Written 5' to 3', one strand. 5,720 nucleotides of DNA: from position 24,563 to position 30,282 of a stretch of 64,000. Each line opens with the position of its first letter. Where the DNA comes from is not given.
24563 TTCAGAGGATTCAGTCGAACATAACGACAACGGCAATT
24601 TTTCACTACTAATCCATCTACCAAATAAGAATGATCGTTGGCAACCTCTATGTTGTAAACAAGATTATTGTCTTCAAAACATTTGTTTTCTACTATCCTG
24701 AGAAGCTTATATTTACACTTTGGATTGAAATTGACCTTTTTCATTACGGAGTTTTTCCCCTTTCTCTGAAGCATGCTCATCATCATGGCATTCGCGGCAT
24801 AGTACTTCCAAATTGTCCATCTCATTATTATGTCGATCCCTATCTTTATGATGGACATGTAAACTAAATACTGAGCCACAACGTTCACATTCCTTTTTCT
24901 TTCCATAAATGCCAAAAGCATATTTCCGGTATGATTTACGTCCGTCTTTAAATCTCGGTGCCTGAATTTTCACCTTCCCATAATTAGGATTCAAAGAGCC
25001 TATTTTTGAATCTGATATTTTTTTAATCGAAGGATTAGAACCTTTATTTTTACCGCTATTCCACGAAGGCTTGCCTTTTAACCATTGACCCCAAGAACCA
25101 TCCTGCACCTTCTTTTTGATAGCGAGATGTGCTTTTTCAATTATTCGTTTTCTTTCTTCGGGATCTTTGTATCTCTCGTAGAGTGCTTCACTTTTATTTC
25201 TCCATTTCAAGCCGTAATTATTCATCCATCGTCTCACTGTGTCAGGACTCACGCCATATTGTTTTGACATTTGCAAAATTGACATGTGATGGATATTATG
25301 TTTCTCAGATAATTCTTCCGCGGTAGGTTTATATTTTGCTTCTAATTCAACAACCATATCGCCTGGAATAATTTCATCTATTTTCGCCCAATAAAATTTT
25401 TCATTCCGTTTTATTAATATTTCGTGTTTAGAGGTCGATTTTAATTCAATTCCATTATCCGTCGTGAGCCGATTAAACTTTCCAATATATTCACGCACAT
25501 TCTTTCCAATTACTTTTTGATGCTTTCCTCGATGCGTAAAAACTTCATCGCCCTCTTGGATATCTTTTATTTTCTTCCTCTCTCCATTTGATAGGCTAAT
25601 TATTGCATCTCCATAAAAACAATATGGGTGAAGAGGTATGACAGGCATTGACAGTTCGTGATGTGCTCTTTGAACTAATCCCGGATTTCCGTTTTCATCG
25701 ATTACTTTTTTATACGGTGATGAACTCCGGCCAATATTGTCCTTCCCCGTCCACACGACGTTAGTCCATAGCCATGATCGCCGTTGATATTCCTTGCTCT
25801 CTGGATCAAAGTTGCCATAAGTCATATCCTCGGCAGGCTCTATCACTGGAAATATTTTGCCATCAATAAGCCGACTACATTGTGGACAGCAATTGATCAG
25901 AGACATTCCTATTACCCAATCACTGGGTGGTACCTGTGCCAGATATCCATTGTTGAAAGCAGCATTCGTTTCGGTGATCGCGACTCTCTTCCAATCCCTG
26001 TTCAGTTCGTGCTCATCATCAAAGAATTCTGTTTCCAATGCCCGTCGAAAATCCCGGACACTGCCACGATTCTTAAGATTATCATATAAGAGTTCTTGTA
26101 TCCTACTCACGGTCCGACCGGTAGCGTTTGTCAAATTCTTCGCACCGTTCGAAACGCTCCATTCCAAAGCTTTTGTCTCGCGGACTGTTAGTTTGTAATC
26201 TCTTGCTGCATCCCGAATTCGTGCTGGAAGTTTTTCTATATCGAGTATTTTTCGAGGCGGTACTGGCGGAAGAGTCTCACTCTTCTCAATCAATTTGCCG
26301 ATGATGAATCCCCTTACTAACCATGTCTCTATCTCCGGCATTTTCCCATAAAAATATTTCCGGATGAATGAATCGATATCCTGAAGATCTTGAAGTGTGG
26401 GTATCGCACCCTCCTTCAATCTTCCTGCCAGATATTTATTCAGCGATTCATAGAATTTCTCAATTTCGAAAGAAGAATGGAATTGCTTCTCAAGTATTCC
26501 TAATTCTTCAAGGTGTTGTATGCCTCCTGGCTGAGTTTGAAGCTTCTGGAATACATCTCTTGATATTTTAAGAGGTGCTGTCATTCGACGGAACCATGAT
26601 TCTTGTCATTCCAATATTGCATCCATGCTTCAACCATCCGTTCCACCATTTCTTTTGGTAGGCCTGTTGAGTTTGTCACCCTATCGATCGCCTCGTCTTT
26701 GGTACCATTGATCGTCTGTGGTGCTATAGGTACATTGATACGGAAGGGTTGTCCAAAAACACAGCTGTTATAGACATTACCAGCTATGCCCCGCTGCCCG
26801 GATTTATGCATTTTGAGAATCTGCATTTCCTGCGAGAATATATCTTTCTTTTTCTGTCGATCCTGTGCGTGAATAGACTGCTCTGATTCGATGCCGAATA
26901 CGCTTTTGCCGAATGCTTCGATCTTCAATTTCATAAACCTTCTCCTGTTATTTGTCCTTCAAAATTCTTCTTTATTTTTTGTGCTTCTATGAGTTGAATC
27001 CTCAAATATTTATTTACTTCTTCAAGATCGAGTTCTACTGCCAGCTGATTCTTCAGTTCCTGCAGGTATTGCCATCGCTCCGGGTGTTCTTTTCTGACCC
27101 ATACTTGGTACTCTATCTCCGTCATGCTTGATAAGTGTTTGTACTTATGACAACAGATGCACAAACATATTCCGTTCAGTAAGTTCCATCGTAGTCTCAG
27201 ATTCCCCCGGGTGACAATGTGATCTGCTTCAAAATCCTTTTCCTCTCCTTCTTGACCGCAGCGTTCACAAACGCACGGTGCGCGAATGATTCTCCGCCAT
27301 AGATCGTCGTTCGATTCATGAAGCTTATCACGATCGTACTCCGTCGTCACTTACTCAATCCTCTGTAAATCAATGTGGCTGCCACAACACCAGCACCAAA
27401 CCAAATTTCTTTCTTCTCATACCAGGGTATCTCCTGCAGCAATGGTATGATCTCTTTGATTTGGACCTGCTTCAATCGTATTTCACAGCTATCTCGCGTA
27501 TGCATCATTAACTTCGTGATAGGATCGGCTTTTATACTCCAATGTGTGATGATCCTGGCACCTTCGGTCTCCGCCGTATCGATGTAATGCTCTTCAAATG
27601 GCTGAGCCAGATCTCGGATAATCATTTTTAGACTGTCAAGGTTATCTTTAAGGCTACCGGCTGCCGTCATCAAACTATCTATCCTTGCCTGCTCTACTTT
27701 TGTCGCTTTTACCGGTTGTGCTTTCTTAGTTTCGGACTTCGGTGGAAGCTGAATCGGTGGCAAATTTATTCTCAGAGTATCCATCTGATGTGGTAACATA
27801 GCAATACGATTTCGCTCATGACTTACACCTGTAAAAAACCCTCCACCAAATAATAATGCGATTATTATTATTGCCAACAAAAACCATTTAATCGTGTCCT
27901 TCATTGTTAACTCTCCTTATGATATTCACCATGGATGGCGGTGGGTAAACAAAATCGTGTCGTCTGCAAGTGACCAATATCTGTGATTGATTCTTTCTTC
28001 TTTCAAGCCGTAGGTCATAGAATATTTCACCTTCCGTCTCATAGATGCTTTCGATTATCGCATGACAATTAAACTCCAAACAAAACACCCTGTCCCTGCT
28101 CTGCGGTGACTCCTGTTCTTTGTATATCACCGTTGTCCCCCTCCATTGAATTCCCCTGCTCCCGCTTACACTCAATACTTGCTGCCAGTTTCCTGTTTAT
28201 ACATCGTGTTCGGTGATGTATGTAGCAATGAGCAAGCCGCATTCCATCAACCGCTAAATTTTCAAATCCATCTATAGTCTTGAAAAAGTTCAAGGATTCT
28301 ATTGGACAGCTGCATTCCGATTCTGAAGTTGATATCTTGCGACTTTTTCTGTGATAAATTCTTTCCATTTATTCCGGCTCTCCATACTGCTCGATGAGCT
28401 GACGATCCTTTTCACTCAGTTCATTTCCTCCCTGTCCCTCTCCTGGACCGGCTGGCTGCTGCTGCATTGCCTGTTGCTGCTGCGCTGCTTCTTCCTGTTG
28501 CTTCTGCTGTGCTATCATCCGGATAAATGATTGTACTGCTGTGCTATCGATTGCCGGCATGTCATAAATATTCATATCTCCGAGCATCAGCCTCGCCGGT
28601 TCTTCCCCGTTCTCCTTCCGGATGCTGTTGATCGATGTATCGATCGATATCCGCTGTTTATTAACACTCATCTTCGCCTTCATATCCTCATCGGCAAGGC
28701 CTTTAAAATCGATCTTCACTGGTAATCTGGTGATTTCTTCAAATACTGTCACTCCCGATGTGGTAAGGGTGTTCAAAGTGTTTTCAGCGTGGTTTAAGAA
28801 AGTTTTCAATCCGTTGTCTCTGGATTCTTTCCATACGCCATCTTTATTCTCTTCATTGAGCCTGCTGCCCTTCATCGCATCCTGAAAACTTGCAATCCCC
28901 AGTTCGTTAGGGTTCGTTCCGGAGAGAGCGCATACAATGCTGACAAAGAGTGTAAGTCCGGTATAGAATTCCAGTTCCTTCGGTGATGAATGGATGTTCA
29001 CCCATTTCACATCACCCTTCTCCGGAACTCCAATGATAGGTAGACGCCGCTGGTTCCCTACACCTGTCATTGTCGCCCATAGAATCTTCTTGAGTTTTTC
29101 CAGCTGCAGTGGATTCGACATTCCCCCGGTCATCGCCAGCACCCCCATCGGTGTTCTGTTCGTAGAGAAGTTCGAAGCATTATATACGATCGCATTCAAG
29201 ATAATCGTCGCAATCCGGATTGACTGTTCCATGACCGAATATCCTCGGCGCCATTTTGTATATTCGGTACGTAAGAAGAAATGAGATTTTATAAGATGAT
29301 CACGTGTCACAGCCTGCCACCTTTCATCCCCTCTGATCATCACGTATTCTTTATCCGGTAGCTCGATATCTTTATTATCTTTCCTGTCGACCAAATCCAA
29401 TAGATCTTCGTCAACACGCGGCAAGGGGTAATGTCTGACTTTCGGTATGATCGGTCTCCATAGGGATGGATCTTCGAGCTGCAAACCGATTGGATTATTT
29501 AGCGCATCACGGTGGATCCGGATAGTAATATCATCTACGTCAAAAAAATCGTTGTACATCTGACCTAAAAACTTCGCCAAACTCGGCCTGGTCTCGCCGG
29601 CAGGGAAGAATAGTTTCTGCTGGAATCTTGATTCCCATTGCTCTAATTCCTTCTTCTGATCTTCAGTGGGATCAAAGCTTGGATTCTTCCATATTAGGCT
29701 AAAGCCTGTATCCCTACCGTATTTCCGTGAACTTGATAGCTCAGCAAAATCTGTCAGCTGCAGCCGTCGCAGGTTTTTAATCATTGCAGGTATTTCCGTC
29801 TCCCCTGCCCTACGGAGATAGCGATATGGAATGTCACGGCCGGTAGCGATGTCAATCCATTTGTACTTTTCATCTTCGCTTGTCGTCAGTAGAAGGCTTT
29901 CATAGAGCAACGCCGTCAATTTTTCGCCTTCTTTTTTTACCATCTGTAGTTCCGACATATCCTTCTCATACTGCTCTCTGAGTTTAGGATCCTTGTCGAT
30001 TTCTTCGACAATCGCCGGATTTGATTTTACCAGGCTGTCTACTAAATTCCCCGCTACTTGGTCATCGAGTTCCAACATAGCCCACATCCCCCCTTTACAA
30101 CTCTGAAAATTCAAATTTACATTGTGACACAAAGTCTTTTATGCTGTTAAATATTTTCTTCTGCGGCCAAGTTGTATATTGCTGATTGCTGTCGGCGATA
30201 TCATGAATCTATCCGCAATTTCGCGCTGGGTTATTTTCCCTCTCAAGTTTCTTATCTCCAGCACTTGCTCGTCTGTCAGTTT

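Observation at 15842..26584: A polyvalent-protein-type set of genes, split into separate coupled genes inside the head module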

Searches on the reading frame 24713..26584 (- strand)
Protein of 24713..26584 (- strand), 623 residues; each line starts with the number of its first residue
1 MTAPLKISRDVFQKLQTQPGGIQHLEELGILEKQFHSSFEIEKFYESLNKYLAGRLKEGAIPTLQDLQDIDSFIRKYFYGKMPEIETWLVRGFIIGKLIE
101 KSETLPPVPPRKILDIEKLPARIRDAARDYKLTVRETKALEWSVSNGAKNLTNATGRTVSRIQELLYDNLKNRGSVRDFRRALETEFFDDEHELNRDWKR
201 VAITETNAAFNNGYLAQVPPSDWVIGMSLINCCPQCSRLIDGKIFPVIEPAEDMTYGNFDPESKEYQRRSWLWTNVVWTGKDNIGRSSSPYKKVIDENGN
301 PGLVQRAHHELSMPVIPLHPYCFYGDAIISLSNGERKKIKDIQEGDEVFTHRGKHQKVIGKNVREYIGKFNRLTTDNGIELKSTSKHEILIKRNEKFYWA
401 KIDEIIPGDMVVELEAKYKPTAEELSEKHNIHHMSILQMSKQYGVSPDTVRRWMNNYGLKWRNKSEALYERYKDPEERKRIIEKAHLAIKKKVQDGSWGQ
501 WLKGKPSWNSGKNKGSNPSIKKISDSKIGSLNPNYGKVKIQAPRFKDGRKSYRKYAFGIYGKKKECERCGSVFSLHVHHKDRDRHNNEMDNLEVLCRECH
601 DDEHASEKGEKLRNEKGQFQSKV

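Call 4: search_protein_families(library=pfam, proteins=[window:24713-26584:-], max_evalue=0.01)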
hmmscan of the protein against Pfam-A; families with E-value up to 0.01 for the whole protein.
window:24713-26584:- (623 aa): 8 families
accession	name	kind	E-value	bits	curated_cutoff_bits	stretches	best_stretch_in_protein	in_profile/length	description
PF01079.26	Hint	-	1.5e-07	31.6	29.7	1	321-414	12-111/213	Hint module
PF14890.11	Intein_splicing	-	8.3e-07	29.4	35.8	1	329-464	1-96/155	Intein splicing domain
PF01844.29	HNH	-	5.5e-05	23.7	21.4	1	566-605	1-46/47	HNH endonuclease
PF14623.11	Vint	-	0.00016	21.9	27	1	322-393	2-68/166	Hint-domain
PF13542.12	HTH_Tnp_ISL3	-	0.00023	21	27.4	1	432-457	25-50/51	Helix-turn-helix domain of transposase family ISL3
PF13392.12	HNH_3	-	0.0017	18.4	24.8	1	575-597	19-41/46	HNH endonuclease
PF13403.11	Hint_2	-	0.0045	17.8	28.4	0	322-366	2-45/147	Hint domain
PF13518.12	HTH_28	-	0.0053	17.3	25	0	432-457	11-36/52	Helix-turn-helix domain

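Call 5: search_protein_families(library=phrogs, proteins=[window:24713-26584:-], max_evalue=0.001)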
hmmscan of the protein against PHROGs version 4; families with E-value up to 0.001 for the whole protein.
window:24713-26584:- (623 aa): 16 families
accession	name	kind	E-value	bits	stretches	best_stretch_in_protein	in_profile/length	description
phrog_7545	-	DNA, RNA and nucleotide metabolism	4.6e-13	50.7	2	575-615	104-144/160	HNH endonuclease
phrog_8446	-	DNA, RNA and nucleotide metabolism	1.4e-11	45.5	1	421-602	60-194/211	HNH endonuclease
phrog_1271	-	DNA, RNA and nucleotide metabolism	2.7e-08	34.6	1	543-613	248-325/361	HNH endonuclease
phrog_21964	-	DNA, RNA and nucleotide metabolism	3.8e-08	34.2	1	502-542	54-94/244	HNH endonuclease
phrog_25862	-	DNA, RNA and nucleotide metabolism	5.5e-08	34.4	1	544-605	70-137/149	HNH endonuclease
phrog_144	-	DNA, RNA and nucleotide metabolism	7.5e-08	33.2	1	562-617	83-145/175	HNH endonuclease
phrog_8048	-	DNA, RNA and nucleotide metabolism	1.3e-07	32.1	1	562-615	175-238/273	HNH endonuclease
phrog_36001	-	unknown function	2.1e-07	30.5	1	319-420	94-199/715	-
phrog_119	-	DNA, RNA and nucleotide metabolism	3.5e-07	30.4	1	562-615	202-266/443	HNH endonuclease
phrog_10822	-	DNA, RNA and nucleotide metabolism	8.9e-07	29.8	1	546-605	83-149/245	HNH endonuclease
phrog_15471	-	DNA, RNA and nucleotide metabolism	2.4e-06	28.5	1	576-618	52-95/183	HNH endonuclease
phrog_589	-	DNA, RNA and nucleotide metabolism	3.6e-06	27.8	1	566-616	94-151/179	HNH endonuclease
phrog_2255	-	DNA, RNA and nucleotide metabolism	2.8e-05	24.7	1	548-616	100-181/211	HNH endonuclease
phrog_14913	-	DNA, RNA and nucleotide metabolism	4.2e-05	24.6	1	575-611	59-95/149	HNH endonuclease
phrog_4581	-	head and packaging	0.00017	22.1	1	563-611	65-116/395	terminase small subunit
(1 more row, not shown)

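Call 29: find_related_loci(query=window:24713-26584:-, collection=viral_contigs, flank=6000)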
Query window:24713-26584:- (623 aa) in viral_contigs; peptide patterns used: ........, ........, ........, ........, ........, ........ (x = any residue, [..] = any of these).
3 stretches matched a pattern; 1 encode a relative of the query (tblastn E <= 1e-3); 1 distinct loci.
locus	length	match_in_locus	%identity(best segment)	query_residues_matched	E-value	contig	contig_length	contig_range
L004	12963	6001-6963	84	1-322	0e+0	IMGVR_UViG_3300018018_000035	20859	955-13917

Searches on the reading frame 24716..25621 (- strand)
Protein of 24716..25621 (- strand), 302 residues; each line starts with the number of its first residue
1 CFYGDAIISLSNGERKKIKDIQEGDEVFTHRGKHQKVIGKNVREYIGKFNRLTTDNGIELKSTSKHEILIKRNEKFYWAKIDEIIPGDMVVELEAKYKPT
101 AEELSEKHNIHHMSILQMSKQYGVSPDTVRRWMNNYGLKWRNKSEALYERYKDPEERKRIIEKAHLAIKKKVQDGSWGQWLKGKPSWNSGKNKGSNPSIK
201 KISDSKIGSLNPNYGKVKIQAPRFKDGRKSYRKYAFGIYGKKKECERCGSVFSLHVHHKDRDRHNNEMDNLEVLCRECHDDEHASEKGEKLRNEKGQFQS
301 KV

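Call 30: find_homologous_proteins(query=window:24716-25621:-, max_evalue=0.001)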
Query seq(302 aa) (302 aa): 19 proteins with E <= 0.001 among 745 candidates.
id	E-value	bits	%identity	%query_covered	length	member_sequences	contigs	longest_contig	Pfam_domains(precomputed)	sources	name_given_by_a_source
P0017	5.3e-91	324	50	99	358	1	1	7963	PF13384.13,PF05203.22,PF01079.26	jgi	jgi:5-methylcytosine-specific restriction endonuclease McrA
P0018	5.6e-14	71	54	26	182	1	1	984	-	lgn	-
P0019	6.3e-12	64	57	21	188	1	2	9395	-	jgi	-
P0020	2.8e-10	59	49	21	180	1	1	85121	-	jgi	-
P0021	8.4e-10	57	45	25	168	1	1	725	-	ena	-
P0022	1.4e-9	56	50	21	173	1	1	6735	-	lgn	-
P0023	2.0e-9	56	54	22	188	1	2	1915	-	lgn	-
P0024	4.3e-9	55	49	22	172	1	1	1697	-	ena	-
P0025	4.3e-9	55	43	32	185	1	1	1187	-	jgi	-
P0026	1.0e-8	53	47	21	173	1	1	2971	-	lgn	-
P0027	1.1e-8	53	46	28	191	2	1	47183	PF01844.30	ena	-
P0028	6.2e-8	51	48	29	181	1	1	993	-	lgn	-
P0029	8.6e-8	50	55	18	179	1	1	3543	-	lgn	-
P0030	2.0e-7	49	53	20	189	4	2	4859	-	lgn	-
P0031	1.5e-6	46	54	21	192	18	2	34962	PF01844.30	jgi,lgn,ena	jgi:hypothetical protein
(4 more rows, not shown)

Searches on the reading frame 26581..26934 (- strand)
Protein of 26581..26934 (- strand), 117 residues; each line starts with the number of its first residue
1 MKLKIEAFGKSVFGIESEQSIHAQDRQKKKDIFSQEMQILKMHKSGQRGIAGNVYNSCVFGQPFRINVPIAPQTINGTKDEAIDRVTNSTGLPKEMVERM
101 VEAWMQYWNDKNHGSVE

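Call 13: search_protein_families(library=pfam, proteins=[window:26581-26934:-], max_evalue=1)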
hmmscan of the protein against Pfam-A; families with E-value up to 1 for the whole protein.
window:26581-26934:- (117 aa): 1 family
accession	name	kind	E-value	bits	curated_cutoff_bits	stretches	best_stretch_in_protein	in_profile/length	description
PF12085.13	DUF3562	-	0.016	15.3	26.3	1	78-107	3-33/60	Protein of unknown function (DUF3562)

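Call 14: search_protein_families(library=phrogs, proteins=[window:26581-26934:-], max_evalue=0.1)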
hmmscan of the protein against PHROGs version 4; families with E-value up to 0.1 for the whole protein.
window:26581-26934:- (117 aa): 0 families

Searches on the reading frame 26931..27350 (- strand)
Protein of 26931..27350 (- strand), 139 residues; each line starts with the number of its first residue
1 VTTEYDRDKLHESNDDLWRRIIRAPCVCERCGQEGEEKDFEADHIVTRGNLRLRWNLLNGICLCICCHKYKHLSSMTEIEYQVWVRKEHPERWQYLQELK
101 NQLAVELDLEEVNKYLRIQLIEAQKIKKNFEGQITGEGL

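Call 14: search_protein_families(library=phrogs, proteins=[window:26931-27350:-], max_evalue=0.1)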
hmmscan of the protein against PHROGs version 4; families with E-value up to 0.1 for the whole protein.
window:26931-27350:- (139 aa): 13 families
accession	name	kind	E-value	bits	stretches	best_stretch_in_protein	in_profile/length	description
phrog_144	-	DNA, RNA and nucleotide metabolism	3.3e-08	34.4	1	19-81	77-142/175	HNH endonuclease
phrog_589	-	DNA, RNA and nucleotide metabolism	5.3e-07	30.5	1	19-91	84-158/179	HNH endonuclease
phrog_5034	-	DNA, RNA and nucleotide metabolism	5.5e-07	30.8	1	7-87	11-91/138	NinG/ Rap DNA junction specific endonuclease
phrog_5956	-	DNA, RNA and nucleotide metabolism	4.9e-05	24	1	3-75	34-111/138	HNH endonuclease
phrog_119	-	DNA, RNA and nucleotide metabolism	8.6e-05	22.5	1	23-83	201-266/443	HNH endonuclease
phrog_4581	-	head and packaging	0.002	18.6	1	23-77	63-114/395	terminase small subunit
phrog_740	-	DNA, RNA and nucleotide metabolism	0.0022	18.1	1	23-72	36-85/332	HNH endonuclease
phrog_1271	-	DNA, RNA and nucleotide metabolism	0.003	18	1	16-72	255-316/361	HNH endonuclease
phrog_32453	-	DNA, RNA and nucleotide metabolism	0.0044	18.2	1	10-88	55-129/175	HNH endonuclease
phrog_2255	-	DNA, RNA and nucleotide metabolism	0.0077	16.7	1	7-84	90-182/211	HNH endonuclease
phrog_1588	-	unknown function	0.009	16.8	1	9-86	22-86/132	-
phrog_5200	-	DNA, RNA and nucleotide metabolism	0.031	15.2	1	7-76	20-89/154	HNH endonuclease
phrog_7370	-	DNA, RNA and nucleotide metabolism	0.066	14.3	1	22-75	38-87/115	HNH endonuclease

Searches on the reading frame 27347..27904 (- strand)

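Call 14: search_protein_families(library=phrogs, proteins=[window:27347-27904:-], max_evalue=0.1)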
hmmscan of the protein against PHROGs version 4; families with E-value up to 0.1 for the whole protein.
window:27347-27904:- (185 aa): 2 families
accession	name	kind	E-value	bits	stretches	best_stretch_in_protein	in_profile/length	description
phrog_17581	-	unknown function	0.073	14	0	6-25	22-39/50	-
phrog_5815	-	unknown function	0.094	14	0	10-25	11-26/58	-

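Call 58: search_protein_families(library=ncbifam, proteins=[window:27347-27904:-], max_evalue=0.1)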
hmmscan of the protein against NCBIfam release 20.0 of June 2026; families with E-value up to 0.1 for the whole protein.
window:27347-27904:- (185 aa): 0 families

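Call 88: search_protein_families(library=pfam, proteins=[window:27347-27904:-], max_evalue=0.001)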
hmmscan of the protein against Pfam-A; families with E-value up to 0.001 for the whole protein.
window:27347-27904:- (185 aa): 0 families

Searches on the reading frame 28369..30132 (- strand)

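Call 4: search_protein_families(library=pfam, proteins=[window:28369-30132:-], max_evalue=0.01)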
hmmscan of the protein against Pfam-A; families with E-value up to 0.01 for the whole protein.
window:28369-30132:- (587 aa): 1 family
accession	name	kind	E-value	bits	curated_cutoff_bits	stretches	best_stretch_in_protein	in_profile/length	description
PF04860.17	Phage_portal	-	3e-07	30.4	39.1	1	276-493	112-304/321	Phage portal protein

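Call 5: search_protein_families(library=phrogs, proteins=[window:28369-30132:-], max_evalue=0.001)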
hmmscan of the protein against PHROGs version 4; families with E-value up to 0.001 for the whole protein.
window:28369-30132:- (587 aa): 3 families
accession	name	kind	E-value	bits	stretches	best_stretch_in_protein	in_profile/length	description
phrog_11117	-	head and packaging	5.5e-21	76.2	1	344-559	12-218/264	portal protein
phrog_12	-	head and packaging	5.9e-14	53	1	296-556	218-449/646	portal protein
phrog_2662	-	head and packaging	4.9e-11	42.9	1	251-569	162-455/717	portal protein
